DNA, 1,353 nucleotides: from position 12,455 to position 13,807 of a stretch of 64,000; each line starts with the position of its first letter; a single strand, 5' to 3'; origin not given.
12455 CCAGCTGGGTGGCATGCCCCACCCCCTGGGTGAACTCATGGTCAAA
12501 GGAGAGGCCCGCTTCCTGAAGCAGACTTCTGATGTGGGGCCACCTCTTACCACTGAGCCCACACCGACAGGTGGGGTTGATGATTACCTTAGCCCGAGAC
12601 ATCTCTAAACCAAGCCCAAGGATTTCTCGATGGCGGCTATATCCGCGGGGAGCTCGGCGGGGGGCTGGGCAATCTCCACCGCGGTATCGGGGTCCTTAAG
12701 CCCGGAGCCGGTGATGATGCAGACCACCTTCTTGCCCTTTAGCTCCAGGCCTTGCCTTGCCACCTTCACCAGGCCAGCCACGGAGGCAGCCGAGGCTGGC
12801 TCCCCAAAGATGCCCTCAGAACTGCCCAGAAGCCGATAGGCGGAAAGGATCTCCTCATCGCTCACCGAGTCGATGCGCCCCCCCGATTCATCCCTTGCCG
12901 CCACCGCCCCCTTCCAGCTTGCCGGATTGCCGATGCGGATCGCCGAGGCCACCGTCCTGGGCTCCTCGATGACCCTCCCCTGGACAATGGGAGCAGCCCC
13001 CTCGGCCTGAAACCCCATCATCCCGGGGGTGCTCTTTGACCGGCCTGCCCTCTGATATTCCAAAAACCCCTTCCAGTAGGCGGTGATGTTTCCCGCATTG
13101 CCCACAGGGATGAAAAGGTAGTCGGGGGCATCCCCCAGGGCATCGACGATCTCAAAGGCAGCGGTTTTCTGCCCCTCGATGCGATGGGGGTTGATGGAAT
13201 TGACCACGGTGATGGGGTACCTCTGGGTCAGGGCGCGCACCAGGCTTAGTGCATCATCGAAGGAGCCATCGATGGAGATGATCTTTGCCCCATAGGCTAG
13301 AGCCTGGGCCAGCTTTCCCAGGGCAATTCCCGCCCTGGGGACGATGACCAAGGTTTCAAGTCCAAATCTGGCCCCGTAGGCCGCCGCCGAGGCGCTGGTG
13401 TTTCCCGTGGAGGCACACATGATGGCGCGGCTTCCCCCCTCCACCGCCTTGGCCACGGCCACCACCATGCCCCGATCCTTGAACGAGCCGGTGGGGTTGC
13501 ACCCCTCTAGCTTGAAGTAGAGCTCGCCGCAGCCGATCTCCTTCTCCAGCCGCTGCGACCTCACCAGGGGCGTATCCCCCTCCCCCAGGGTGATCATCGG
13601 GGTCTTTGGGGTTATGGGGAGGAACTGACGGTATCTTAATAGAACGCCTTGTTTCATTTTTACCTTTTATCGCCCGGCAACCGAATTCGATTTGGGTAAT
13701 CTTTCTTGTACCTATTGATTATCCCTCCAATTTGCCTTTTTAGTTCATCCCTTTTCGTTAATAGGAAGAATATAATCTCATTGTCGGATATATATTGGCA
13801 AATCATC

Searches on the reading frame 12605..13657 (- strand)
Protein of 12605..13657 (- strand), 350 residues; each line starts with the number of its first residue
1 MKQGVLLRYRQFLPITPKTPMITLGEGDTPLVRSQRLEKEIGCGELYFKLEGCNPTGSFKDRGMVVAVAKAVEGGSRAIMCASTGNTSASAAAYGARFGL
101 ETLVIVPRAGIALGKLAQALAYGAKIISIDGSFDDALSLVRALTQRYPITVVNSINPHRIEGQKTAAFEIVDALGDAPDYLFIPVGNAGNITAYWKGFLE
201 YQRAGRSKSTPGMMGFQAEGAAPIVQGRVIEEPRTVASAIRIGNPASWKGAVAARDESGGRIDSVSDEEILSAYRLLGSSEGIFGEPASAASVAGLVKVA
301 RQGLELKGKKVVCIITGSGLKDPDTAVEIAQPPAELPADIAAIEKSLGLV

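Call 3: search_protein_families(library=pfam, proteins=[window:12605-13657:-], max_evalue=1)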
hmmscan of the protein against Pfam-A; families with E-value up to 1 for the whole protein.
window:12605-13657:- (350 aa): 1 family
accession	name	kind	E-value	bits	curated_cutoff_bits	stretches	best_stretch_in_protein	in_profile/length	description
PF00291.31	PALP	-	5.3e-78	262.8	35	1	22-317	1-295/295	Pyridoxal-phosphate dependent enzyme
